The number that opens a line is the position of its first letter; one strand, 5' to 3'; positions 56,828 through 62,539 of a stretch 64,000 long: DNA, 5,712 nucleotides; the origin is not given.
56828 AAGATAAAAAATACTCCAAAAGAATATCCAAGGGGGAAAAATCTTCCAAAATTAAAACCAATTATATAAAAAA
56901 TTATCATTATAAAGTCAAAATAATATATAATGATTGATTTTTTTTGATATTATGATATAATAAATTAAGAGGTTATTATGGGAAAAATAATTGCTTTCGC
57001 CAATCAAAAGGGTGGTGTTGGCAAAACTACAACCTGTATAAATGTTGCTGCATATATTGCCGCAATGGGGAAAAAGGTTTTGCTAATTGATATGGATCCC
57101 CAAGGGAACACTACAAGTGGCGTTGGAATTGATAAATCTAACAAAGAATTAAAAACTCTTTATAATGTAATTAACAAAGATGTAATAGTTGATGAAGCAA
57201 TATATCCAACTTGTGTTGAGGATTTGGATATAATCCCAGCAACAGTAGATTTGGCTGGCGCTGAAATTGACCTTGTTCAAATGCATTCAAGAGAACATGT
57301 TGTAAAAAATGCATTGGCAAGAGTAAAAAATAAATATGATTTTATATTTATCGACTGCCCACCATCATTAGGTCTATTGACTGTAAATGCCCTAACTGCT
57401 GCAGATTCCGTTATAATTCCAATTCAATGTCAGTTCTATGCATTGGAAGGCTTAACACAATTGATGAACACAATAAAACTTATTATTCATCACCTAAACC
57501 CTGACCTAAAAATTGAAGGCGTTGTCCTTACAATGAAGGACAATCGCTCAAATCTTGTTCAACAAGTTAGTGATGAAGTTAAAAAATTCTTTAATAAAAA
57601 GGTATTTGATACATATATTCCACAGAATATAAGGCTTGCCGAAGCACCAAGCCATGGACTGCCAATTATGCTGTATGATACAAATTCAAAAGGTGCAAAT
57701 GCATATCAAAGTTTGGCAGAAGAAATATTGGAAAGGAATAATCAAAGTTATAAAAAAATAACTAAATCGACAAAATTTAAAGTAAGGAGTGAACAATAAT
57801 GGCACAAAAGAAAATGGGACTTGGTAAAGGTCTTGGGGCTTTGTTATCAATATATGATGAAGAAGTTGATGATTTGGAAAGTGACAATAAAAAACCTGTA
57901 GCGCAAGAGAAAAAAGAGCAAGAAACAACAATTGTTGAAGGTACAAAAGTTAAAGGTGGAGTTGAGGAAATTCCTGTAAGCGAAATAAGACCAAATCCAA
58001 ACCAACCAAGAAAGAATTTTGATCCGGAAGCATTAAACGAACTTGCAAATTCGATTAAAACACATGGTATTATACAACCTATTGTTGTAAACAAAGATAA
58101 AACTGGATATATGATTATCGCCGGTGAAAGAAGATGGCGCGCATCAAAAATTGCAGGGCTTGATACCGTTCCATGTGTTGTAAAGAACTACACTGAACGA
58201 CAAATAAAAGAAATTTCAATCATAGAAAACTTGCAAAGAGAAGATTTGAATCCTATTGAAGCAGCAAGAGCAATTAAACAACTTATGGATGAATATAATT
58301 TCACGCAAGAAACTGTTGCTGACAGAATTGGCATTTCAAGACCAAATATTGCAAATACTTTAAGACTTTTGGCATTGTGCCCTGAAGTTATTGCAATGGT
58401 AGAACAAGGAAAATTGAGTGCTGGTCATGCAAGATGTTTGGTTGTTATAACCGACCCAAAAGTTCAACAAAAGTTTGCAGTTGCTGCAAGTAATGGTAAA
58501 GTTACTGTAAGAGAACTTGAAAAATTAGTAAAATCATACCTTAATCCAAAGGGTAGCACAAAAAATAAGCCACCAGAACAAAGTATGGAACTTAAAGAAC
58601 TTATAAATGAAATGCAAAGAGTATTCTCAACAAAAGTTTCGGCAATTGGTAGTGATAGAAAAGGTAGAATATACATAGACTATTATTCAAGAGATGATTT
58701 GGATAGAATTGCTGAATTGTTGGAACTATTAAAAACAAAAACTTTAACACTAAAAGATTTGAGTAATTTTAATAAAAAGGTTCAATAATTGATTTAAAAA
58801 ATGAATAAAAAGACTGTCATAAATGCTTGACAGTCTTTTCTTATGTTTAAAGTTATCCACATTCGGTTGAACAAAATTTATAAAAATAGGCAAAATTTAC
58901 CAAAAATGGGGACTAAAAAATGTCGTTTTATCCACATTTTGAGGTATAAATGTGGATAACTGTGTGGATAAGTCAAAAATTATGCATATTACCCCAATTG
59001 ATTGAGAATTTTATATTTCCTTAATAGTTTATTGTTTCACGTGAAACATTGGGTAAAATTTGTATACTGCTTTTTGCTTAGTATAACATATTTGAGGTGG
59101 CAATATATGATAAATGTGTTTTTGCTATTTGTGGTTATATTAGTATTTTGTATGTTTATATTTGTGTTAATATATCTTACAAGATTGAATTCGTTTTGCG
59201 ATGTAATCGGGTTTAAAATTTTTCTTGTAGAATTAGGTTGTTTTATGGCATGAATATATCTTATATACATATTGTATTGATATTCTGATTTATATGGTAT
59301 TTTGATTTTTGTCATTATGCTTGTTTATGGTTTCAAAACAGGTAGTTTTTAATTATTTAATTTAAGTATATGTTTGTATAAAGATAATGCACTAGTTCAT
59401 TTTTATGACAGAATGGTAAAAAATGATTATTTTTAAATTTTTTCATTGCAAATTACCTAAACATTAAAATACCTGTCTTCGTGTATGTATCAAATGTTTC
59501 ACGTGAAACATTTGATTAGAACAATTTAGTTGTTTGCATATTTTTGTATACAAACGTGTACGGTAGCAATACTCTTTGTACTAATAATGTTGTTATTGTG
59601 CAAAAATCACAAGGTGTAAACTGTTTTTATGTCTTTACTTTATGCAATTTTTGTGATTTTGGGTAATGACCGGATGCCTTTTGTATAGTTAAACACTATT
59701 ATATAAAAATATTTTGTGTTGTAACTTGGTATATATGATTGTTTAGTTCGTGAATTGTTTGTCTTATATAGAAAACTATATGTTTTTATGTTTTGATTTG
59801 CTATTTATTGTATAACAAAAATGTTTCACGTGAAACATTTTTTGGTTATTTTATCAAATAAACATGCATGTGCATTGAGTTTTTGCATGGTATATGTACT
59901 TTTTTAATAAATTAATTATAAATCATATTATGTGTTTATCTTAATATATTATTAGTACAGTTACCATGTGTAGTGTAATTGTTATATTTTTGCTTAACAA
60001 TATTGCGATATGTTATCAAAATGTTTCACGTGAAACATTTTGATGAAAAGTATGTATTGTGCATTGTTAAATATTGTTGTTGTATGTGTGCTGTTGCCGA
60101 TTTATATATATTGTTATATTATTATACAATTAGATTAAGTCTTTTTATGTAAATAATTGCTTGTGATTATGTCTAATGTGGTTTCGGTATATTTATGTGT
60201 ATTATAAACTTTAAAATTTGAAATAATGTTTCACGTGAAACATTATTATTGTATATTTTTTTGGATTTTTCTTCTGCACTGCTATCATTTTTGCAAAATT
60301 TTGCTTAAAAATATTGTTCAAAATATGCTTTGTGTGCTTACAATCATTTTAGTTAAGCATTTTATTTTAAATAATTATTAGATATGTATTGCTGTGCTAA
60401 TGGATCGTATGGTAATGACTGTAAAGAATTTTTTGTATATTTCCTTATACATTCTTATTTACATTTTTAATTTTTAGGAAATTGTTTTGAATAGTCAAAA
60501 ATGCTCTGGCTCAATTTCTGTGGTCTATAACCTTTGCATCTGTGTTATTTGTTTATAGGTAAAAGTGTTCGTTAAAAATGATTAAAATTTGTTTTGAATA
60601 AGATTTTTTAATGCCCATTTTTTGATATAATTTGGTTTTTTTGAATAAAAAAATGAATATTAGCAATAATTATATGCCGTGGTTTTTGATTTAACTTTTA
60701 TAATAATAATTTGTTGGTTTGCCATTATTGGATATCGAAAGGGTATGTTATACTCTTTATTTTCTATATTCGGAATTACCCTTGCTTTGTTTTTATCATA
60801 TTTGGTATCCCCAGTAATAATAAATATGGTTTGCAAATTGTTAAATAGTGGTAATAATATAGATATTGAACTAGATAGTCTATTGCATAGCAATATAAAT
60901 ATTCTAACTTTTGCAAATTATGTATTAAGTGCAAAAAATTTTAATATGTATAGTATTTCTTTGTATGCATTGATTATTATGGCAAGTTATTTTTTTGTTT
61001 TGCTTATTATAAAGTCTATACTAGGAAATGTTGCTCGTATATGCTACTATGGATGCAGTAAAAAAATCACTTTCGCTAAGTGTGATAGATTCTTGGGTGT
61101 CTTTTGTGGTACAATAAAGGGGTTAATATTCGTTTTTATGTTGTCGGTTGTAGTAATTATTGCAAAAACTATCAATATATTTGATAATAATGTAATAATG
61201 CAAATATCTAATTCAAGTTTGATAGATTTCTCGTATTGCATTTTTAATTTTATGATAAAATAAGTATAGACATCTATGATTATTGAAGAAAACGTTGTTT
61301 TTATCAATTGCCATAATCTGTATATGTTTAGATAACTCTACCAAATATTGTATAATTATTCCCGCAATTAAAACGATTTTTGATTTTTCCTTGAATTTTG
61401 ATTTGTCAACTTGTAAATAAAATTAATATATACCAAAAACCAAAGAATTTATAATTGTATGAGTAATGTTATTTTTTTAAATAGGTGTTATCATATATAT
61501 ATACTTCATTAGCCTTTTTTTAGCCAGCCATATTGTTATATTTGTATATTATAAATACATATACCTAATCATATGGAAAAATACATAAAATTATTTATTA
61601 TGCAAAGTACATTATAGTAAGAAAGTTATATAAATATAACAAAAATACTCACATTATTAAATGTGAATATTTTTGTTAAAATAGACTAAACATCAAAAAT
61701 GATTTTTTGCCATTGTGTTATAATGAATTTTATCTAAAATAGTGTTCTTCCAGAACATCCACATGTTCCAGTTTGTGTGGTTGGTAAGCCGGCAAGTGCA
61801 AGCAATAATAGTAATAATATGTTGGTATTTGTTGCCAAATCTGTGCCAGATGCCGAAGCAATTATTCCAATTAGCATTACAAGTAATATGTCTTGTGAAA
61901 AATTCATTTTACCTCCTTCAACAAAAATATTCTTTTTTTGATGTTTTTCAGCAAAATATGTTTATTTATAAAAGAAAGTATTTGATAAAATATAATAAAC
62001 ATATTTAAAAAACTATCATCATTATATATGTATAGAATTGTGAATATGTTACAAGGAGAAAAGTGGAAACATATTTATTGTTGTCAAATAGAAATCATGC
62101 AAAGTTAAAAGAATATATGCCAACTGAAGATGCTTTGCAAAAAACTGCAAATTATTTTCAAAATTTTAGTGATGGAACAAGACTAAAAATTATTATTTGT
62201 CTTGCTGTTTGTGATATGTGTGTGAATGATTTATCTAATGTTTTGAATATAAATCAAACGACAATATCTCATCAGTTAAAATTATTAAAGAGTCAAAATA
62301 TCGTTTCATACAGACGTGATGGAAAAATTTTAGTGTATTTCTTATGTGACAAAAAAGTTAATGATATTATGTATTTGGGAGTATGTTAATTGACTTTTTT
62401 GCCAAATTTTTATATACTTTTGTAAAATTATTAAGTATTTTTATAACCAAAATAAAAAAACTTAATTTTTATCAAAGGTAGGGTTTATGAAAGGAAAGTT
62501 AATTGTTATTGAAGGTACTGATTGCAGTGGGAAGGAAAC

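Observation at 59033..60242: Array of five perfect parS sites in an ORF-poor spacer immediately downstream of parAB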

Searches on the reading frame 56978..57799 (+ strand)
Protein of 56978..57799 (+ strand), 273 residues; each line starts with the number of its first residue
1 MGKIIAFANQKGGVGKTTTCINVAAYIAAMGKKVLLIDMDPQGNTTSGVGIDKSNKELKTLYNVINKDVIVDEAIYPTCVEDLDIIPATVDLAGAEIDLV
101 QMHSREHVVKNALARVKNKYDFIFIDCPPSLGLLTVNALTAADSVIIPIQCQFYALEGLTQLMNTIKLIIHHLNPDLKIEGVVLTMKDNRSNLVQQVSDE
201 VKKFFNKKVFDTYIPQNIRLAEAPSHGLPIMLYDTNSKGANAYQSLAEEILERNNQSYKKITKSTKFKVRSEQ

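Call 8: search_protein_families(library=pfam, proteins=[window:56978-57799:+])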
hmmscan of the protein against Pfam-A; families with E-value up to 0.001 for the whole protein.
window:56978-57799:+ (273 aa): 9 families
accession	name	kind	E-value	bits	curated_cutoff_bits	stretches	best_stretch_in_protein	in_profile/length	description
PF13614.12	AAA_31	-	6.5e-71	238.4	27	1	3-179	2-177/177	AAA domain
PF01656.29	CbiA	-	2.2e-28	99.2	25.4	1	5-230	1-125/125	CobQ/CobB/MinD/ParA nucleotide binding domain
PF09140.17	MipZ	-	1.5e-14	54.3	20.7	2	4-45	2-43/262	ATPase MipZ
PF00142.24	Fer4_NifH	-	1.6e-12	47.9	25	1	10-256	7-250/271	4Fe-4S iron sulfur cluster binding proteins, NifH/frxC family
PF10609.15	ParA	-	4.5e-12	46.4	27.1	1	3-250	4-245/246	NUBPL iron-transfer P-loop NTPase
PF06564.18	CBP_BcsQ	-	3.1e-10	40.4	21.3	1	4-248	3-231/234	Cellulose biosynthesis protein BcsQ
PF02374.21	ArsA_ATPase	-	1.7e-07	31.2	24.3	1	7-88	5-86/305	Anion-transporting ATPase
PF00448.28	SRP54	-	1.3e-05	25.4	22.7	0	13-40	11-38/196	SRP54-type protein, GTPase domain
PF07015.17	VirC1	-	0.00047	20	24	0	3-40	2-39/231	VirC1 protein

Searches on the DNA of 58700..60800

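Call 36: search_rna_families(source=window, start=58700, end=60800, threshold=evalue, max_evalue=1)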
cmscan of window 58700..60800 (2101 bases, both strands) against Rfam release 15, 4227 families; matches with E-value up to 1: 0.
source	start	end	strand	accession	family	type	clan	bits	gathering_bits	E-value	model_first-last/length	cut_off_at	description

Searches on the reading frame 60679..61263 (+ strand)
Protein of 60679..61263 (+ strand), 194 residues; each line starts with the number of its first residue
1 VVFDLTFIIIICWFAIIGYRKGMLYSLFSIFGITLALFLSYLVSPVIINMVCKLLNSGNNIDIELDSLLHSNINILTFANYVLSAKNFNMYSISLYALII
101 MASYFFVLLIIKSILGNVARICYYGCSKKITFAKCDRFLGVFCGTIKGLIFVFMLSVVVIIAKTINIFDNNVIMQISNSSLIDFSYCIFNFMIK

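Call 8: search_protein_families(library=pfam, proteins=[window:60679-61263:+])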
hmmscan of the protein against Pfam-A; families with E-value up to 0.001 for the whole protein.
window:60679-61263:+ (194 aa): 1 family
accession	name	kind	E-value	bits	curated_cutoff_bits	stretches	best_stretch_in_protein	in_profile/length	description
PF02674.22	Colicin_V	-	1.4e-12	48.3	29.3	1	3-163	1-122/144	Colicin V production protein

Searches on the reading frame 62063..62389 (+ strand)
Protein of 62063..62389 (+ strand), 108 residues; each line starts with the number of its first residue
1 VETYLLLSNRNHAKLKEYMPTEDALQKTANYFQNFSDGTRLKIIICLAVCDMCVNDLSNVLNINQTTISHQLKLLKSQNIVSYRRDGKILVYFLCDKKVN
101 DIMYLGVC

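Call 8: search_protein_families(library=pfam, proteins=[window:62063-62389:+])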
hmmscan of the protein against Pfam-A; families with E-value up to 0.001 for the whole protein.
window:62063-62389:+ (108 aa): 2 families
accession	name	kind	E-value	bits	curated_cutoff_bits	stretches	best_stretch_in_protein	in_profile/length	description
PF01022.26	HTH_5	-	2.2e-11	43.9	22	1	37-83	1-47/47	Bacterial regulatory protein, arsR family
PF14314.12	Methyltrans_Mon_2nd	-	0.00018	21.4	25.2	1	21-87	112-176/268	Virus-capping methyltransferase, MT domain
